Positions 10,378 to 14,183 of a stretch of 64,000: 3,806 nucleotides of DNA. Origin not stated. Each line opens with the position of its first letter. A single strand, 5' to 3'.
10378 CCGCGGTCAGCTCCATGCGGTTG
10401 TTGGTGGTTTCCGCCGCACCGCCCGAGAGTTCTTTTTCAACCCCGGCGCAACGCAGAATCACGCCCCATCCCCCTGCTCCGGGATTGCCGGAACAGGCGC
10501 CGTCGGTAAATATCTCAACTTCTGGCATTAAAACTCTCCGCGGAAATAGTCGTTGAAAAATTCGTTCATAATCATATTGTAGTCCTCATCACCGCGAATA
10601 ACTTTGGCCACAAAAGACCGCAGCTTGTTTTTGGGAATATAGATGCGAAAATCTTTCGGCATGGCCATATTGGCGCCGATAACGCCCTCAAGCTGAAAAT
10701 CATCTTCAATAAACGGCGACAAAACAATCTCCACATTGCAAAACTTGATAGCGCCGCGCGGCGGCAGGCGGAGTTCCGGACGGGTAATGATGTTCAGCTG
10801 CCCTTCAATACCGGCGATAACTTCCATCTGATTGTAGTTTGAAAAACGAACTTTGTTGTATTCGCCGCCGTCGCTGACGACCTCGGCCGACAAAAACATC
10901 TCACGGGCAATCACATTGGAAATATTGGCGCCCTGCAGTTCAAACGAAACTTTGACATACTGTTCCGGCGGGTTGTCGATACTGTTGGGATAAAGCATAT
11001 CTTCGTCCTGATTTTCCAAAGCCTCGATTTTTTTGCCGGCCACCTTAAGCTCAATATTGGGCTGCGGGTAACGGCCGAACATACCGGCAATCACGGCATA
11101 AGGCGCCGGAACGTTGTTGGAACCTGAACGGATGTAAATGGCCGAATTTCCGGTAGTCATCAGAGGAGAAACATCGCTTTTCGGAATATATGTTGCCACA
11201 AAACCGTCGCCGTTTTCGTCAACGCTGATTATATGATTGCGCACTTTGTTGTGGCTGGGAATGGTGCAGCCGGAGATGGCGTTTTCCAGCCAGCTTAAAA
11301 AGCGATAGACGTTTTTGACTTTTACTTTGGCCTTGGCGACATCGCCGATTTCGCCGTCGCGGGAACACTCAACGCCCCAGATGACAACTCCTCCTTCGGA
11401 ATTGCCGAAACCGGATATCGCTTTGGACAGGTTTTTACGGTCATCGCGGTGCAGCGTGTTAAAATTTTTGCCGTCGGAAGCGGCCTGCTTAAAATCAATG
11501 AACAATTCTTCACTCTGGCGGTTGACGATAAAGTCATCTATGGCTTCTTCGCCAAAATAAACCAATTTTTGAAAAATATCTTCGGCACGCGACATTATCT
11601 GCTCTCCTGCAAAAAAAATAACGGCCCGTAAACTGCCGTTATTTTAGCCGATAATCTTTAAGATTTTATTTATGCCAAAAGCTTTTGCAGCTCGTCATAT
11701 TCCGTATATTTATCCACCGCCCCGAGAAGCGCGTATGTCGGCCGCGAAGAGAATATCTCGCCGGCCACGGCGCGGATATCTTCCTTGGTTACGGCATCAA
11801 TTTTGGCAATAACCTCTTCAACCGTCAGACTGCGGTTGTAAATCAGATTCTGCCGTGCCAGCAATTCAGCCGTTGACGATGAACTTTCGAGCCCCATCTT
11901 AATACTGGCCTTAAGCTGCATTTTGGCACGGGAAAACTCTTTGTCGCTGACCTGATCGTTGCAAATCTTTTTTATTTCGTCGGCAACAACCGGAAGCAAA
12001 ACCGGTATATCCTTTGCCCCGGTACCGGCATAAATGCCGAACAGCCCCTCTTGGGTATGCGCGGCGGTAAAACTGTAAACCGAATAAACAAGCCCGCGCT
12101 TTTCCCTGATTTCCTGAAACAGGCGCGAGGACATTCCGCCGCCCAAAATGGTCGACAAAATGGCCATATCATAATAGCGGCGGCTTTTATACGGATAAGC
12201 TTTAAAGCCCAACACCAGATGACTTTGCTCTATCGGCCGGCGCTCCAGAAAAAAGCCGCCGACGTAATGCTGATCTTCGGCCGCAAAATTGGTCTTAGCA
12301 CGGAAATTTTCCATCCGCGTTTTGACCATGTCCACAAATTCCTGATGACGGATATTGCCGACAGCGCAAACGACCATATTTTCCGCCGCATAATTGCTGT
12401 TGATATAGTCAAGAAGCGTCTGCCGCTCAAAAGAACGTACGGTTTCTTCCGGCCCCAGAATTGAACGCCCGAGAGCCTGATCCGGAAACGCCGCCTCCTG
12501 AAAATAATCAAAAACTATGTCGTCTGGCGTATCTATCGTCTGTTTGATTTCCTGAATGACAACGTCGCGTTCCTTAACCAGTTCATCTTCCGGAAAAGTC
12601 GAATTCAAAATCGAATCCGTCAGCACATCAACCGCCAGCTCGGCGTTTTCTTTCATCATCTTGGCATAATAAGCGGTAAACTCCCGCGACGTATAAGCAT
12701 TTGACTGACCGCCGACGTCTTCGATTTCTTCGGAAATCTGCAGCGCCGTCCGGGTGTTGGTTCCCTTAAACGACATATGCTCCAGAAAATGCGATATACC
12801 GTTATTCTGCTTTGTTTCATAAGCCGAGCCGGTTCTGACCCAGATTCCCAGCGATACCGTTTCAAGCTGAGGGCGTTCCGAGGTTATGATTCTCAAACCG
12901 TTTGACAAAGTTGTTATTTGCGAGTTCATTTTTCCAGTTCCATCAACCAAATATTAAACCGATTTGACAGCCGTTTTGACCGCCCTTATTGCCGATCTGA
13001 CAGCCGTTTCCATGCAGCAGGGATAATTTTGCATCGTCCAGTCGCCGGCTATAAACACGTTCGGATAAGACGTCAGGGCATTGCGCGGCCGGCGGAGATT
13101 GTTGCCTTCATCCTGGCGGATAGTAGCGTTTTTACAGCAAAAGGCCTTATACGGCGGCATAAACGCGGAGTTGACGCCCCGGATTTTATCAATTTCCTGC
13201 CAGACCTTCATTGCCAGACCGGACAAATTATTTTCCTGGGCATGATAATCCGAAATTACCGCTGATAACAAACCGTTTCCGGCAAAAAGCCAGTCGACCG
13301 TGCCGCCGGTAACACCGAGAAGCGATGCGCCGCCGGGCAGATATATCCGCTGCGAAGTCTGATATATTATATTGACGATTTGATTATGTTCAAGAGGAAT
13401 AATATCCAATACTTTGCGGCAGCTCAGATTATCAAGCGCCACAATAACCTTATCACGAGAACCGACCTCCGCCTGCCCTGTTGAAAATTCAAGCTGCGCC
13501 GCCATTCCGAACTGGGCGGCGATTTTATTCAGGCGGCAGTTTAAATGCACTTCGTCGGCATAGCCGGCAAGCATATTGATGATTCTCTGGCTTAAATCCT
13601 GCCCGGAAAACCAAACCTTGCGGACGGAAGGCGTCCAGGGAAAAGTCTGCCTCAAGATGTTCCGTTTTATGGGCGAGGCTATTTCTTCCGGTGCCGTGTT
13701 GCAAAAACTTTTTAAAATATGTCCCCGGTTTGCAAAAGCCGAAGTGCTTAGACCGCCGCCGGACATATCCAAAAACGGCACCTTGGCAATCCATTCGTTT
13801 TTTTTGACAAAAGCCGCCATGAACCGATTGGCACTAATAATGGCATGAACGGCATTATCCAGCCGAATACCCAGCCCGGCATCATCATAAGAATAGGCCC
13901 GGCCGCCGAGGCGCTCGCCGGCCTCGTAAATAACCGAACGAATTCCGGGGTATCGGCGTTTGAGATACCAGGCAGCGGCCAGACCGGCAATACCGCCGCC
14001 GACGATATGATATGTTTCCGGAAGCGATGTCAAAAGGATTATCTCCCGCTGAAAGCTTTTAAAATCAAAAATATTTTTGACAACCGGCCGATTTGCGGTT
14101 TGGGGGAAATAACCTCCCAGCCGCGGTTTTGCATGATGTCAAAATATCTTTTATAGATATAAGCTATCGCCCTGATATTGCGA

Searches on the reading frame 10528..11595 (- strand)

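Call 65: search_protein_families(library=pfam, proteins=[window:10528-11595:-], max_evalue=0.0001)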
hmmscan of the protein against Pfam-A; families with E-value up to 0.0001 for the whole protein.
window:10528-11595:- (355 aa): 1 family
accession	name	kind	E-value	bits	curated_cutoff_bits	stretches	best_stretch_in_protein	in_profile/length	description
PF04326.19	SLFN_AlbA_2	-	4.1e-09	37.4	25.3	1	29-164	1-117/118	Schlafen, AlbA_2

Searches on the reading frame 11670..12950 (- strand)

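Call 67: search_protein_families(library=pfam, proteins=[window:11670-12950:-], max_evalue=0.0001)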
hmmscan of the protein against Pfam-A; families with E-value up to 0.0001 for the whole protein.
window:11670-12950:- (426 aa): 2 families
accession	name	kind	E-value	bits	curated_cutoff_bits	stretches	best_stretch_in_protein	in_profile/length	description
PF00675.25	Peptidase_M16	-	2.7e-45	154.4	22.3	1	20-168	1-149/149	Insulinase (Peptidase family M16)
PF05193.26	Peptidase_M16_C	-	1.1e-43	149.6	23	1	174-346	2-181/181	Peptidase M16 inactive domain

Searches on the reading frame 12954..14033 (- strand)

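Call 65: search_protein_families(library=pfam, proteins=[window:12954-14033:-], max_evalue=0.0001)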
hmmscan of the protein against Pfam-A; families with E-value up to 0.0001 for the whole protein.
window:12954-14033:- (359 aa): 3 families
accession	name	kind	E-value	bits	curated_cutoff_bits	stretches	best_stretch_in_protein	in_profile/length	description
PF01593.30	Amino_oxidase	-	5.3e-22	79.2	19.8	2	160-353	217-440/443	Flavin containing amine oxidoreductase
PF13450.12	NAD_binding_8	-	1.7e-15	57.4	21.9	1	10-69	1-56/68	NAD(P)-binding Rossmann-like domain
PF01266.30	DAO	-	4.9e-06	26.7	27.9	1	10-48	4-39/353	FAD dependent oxidoreductase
